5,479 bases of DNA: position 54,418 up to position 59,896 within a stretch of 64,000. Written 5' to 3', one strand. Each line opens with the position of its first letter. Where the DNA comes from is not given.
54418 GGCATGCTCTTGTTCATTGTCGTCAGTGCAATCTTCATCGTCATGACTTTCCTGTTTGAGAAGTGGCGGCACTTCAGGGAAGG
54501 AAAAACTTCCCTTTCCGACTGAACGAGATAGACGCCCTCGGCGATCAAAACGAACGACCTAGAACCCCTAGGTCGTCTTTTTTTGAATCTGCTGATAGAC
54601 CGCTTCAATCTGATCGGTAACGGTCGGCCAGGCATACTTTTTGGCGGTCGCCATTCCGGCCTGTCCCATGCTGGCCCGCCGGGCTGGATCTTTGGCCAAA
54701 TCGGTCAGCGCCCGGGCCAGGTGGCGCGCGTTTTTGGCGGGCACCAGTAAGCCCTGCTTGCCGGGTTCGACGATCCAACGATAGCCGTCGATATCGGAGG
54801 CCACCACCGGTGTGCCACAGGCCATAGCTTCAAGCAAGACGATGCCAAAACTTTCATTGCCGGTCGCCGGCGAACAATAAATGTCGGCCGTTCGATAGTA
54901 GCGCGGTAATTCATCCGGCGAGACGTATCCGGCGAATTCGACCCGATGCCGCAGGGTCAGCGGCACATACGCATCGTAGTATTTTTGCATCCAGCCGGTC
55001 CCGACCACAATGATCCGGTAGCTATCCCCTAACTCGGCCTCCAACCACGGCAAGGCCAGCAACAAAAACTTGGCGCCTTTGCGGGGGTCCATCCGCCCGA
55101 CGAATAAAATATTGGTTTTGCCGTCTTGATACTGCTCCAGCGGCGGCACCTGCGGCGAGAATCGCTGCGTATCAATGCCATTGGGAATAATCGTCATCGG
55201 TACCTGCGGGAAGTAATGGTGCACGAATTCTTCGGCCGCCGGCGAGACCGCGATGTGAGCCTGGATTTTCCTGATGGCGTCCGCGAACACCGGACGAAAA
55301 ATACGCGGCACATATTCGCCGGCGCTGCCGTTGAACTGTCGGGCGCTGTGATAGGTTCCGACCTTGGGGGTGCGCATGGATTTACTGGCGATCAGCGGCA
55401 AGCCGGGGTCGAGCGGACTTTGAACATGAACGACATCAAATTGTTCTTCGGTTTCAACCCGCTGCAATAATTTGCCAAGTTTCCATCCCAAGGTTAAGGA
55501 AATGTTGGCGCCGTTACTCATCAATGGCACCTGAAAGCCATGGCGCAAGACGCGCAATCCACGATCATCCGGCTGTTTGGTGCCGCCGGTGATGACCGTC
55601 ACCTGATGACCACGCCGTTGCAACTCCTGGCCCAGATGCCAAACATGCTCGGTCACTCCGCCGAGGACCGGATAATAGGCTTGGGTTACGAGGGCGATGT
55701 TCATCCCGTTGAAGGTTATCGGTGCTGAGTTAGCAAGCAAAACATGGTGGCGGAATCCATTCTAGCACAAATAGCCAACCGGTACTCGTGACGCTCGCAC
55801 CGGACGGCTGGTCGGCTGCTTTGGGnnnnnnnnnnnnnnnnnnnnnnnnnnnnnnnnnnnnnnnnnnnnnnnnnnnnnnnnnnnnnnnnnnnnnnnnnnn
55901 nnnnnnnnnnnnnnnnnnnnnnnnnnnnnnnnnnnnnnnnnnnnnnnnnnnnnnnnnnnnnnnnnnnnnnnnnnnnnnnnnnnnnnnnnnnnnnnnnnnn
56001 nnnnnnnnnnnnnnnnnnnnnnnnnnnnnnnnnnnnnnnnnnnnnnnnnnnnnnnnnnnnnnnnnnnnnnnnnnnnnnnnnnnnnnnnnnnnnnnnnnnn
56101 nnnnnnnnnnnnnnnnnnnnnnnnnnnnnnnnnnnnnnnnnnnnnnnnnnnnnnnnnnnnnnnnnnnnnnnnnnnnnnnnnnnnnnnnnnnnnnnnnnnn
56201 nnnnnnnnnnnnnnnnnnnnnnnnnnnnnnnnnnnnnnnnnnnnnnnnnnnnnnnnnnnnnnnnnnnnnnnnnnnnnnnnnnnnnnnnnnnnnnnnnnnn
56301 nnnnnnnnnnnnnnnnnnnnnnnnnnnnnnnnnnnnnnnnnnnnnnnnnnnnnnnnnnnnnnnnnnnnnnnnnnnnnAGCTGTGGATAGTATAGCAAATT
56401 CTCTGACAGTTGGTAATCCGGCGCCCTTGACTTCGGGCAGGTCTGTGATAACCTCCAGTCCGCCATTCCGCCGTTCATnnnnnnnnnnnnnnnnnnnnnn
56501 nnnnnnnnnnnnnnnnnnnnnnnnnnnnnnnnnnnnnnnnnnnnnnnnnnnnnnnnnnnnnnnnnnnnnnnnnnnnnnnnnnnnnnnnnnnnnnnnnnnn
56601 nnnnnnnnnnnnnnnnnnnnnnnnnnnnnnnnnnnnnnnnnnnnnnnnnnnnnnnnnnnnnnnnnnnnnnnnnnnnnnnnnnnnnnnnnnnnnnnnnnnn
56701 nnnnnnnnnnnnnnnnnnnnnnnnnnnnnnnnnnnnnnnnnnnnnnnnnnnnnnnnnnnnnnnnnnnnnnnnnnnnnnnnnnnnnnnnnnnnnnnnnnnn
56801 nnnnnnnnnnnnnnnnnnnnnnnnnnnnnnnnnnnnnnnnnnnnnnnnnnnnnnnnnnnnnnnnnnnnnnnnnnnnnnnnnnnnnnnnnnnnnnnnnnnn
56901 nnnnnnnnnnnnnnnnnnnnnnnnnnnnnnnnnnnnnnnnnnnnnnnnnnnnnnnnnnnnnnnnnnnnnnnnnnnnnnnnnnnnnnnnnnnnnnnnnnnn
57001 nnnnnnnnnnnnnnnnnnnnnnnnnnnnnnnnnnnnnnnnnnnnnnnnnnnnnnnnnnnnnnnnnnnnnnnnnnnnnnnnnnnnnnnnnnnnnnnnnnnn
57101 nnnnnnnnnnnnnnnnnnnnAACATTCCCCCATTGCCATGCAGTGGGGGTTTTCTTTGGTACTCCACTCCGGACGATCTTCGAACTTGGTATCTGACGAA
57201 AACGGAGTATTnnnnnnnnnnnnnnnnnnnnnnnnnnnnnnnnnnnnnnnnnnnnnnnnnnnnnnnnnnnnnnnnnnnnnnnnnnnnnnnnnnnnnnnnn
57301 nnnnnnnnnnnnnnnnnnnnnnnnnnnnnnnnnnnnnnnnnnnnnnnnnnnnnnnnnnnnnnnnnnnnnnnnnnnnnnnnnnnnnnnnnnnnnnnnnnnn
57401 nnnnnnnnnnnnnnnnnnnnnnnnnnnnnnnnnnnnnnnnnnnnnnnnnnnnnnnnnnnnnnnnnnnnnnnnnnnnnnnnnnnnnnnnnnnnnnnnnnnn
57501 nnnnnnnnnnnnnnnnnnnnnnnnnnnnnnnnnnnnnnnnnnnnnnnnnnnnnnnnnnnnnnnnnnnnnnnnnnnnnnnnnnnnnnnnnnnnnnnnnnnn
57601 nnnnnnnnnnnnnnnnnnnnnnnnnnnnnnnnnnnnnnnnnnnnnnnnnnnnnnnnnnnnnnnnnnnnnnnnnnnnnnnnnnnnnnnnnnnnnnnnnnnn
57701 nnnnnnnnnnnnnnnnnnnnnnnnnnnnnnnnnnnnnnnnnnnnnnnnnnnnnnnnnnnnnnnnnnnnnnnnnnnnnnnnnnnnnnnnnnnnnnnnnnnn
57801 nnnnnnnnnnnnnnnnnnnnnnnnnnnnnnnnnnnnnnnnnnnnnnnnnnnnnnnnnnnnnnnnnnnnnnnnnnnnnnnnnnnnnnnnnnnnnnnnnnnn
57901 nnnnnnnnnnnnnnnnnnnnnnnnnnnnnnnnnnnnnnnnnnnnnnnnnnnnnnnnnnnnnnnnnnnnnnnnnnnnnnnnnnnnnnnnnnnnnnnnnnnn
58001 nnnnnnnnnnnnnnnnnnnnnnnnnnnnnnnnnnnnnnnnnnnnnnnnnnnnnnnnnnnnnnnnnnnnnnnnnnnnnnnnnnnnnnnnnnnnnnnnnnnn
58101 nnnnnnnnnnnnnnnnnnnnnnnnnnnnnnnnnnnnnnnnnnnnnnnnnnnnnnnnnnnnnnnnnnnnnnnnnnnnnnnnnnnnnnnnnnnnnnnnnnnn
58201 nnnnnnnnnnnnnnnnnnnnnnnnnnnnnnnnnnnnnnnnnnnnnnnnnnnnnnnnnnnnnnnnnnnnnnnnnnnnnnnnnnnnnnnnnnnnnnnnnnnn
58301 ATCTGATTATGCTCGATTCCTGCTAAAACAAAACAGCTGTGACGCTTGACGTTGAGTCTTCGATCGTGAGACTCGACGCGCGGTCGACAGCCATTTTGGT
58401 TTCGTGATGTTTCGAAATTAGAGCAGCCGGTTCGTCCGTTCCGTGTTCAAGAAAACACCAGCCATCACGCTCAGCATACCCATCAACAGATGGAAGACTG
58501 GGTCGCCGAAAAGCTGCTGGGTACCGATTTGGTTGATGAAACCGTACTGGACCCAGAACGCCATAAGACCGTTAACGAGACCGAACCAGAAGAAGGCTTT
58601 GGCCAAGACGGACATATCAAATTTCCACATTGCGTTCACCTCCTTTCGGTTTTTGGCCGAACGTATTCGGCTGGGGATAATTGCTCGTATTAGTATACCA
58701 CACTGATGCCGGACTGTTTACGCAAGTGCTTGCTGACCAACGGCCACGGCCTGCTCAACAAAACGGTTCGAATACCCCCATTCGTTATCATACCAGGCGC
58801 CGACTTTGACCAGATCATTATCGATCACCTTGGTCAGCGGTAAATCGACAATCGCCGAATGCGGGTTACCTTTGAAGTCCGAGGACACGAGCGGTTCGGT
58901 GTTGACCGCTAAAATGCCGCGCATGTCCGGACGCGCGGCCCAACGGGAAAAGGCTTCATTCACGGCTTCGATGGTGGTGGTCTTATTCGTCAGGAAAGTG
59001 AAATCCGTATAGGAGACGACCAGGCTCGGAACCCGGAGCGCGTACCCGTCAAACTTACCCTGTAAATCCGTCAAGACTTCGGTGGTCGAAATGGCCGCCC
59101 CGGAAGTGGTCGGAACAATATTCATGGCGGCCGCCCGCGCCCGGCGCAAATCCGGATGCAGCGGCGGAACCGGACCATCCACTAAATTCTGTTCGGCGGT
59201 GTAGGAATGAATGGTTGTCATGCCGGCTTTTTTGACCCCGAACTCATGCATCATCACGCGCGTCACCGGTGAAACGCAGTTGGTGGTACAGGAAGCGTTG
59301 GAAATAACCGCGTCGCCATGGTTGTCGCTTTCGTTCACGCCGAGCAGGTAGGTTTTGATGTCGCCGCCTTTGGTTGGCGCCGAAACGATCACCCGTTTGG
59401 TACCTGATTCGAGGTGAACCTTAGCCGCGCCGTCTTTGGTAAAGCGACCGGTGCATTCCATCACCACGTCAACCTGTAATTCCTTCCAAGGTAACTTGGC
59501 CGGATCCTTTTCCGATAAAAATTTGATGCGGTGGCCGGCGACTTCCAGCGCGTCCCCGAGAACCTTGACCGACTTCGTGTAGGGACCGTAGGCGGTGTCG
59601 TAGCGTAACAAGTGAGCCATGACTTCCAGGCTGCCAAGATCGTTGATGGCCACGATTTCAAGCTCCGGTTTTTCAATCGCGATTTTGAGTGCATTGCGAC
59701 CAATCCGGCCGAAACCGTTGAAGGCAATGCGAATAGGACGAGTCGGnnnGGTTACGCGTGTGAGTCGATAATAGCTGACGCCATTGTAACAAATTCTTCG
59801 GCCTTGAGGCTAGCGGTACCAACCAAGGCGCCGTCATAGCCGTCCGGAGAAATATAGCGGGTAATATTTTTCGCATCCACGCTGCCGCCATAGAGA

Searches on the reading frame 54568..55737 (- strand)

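Call 48: search_protein_families(library=pfam, proteins=[window:54568-55737:-], max_evalue=0.00001)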
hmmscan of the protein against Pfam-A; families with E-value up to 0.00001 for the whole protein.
window:54568-55737:- (389 aa): 6 families
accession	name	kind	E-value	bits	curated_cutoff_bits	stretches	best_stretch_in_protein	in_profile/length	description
PF00534.26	Glycos_transf_1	-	1.4e-39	135.9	26.4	1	205-361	13-169/172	Glycosyl transferases group 1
PF13692.12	Glyco_trans_1_4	-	5.4e-36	124.4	27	1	208-350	2-142/142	Glycosyl transferases group 1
PF13439.12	Glyco_transf_4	-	7.9e-31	107.8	28.5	1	26-192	2-170/170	Glycosyltransferase Family 4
PF13579.12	Glyco_trans_4_4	-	8e-18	65.7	29.7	1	26-187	1-158/158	Glycosyl transferase 4-like domain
PF13524.12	Glyco_trans_1_2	-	3.2e-14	53.6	25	1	236-367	12-132/144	Glycosyl transferase-like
PF20706.3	GT4-conflict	-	4.8e-08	32.8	26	1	176-350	169-357/385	Family 4 Glycosyltransferase in conflict systems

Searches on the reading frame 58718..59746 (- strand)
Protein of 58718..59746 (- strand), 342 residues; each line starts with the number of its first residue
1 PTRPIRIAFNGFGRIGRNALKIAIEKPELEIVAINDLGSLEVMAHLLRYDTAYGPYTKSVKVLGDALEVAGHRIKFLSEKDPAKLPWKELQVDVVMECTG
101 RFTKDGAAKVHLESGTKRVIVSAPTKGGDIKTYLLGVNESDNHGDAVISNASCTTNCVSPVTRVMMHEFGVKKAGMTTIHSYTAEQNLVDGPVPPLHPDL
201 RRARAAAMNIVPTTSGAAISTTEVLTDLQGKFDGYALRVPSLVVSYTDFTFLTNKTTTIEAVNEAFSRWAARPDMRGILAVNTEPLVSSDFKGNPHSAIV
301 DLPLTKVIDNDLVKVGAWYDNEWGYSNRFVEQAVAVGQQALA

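Call 49: search_protein_families(library=pfam, proteins=[window:58718-59746:-], max_evalue=0.00001)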
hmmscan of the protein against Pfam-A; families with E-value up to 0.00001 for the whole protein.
window:58718-59746:- (342 aa): 2 families
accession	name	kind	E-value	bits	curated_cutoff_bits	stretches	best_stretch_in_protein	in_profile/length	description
PF02800.25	Gp_dh_C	-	4.6e-49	166.5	24.4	1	159-319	2-158/158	Glyceraldehyde 3-phosphate dehydrogenase, C-terminal domain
PF00044.30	Gp_dh_N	-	6.1e-36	123.2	31.7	1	5-104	1-100/101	Glyceraldehyde 3-phosphate dehydrogenase, NAD binding domain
